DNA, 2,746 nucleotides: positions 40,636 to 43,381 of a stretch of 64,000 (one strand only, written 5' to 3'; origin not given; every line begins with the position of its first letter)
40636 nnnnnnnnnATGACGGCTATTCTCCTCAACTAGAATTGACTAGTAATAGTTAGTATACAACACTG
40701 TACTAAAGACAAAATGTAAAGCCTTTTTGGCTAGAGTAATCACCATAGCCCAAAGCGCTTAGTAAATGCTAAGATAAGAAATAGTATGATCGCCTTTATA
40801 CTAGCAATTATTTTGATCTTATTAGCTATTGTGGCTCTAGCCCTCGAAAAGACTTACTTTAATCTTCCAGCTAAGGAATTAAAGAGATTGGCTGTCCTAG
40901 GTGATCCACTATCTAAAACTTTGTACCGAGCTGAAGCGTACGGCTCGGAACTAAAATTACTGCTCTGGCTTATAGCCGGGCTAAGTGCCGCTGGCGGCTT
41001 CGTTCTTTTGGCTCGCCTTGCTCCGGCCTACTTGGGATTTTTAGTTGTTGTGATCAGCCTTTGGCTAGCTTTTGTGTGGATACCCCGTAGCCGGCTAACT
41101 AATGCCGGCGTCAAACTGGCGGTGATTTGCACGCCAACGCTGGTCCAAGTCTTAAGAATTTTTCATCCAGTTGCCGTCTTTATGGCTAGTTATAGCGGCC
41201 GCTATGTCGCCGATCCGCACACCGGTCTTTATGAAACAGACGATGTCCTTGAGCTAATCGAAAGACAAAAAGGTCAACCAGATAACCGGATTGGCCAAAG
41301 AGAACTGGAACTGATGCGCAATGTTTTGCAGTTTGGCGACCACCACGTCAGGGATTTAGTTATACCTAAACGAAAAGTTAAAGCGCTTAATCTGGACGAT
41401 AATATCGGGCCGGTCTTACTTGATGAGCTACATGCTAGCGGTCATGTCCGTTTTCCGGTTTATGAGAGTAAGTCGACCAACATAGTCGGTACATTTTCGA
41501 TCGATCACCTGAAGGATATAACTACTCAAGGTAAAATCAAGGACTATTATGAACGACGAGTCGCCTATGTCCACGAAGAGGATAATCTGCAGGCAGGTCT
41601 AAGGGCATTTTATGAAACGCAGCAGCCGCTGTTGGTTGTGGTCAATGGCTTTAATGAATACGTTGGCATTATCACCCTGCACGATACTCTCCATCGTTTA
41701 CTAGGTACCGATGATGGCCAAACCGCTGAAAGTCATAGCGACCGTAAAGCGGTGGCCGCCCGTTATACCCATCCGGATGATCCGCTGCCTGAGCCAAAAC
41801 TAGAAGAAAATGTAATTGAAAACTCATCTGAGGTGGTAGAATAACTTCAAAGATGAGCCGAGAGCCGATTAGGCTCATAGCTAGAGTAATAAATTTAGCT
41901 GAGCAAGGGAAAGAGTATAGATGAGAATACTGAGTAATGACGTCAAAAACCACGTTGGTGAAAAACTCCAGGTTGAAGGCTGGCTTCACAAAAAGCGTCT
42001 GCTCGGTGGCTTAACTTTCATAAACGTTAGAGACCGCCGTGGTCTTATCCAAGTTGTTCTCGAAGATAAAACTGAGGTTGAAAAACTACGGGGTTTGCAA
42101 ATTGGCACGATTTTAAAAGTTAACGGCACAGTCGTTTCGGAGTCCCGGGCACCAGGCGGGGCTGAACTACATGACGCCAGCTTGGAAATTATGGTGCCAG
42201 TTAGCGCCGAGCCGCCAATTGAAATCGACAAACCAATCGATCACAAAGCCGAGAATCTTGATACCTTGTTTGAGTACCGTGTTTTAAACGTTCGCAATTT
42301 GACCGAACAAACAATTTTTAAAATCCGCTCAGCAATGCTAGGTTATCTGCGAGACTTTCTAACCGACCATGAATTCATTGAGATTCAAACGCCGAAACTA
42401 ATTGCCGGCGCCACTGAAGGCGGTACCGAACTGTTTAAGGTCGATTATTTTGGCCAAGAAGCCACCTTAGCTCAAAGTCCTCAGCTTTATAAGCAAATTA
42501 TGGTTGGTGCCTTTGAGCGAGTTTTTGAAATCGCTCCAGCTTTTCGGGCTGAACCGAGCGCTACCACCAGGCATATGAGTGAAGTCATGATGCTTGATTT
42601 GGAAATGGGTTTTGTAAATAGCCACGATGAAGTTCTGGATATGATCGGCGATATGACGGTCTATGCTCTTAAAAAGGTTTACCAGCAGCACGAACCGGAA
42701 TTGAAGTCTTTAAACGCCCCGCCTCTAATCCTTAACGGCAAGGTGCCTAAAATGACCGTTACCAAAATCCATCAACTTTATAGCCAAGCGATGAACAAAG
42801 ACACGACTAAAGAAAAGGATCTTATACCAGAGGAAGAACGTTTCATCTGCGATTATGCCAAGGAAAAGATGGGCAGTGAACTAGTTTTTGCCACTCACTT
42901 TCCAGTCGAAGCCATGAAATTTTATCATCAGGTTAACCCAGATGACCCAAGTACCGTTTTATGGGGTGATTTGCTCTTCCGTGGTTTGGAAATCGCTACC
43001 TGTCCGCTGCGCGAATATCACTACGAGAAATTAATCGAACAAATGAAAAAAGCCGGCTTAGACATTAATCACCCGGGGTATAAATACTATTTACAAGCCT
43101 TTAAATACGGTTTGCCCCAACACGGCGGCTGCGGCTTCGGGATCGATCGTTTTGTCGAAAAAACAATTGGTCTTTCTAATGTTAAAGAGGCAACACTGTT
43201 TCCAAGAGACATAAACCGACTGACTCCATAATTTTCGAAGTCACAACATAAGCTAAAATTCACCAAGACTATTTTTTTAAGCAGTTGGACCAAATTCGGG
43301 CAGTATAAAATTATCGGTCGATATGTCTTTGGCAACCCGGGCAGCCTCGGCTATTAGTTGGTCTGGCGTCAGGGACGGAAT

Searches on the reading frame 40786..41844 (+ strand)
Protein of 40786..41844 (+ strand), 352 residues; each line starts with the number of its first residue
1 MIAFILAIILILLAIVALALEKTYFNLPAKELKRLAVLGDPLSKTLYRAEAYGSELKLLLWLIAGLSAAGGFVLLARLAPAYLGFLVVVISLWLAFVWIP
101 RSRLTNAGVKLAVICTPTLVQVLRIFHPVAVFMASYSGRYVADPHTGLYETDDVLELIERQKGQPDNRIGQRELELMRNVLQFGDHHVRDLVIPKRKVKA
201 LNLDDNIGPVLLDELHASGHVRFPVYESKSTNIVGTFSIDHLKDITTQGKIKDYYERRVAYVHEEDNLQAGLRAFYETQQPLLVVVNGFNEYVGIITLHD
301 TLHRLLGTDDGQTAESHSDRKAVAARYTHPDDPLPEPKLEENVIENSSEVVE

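Call 5: search_protein_families(library=pfam, proteins=[window:40786-41844:+], max_evalue=0.1)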
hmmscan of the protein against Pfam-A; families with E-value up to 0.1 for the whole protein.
window:40786-41844:+ (352 aa): 2 families
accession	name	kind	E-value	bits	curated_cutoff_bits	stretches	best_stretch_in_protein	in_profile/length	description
PF00571.33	CBS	-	2.4e-07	31.4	24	1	251-306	1-56/57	CBS domain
PF01595.25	CNNM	-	0.075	13.1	28.4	0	5-160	1-170/181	Cyclin M transmembrane N-terminal domain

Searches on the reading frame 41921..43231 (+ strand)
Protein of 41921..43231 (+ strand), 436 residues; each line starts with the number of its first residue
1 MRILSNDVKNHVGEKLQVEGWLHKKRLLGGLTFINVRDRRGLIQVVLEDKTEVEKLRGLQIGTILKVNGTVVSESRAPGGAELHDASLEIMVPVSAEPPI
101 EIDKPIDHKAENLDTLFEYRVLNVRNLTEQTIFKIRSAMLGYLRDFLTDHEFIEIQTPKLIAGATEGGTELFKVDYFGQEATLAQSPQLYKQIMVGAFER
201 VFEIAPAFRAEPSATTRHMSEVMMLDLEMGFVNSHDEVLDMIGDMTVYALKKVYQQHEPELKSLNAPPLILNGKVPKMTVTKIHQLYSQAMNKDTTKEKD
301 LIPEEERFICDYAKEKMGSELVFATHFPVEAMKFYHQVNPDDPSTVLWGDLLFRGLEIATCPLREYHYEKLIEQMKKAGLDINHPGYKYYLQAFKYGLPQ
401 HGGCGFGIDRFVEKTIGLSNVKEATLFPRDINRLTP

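Call 69: search_protein_families(library=pfam, proteins=[window:41921-43231:+], max_evalue=0.0001)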
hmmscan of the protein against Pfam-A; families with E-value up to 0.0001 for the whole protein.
window:41921-43231:+ (436 aa): 2 families
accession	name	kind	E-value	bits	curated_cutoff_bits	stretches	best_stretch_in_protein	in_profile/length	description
PF00152.25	tRNA-synt_2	-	3e-72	243.7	25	1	114-430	3-307/308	tRNA synthetases class II (D, K and N)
PF01336.31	tRNA_anti-codon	-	5.9e-12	45.8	27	1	17-88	2-72/75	OB-fold nucleic acid binding domain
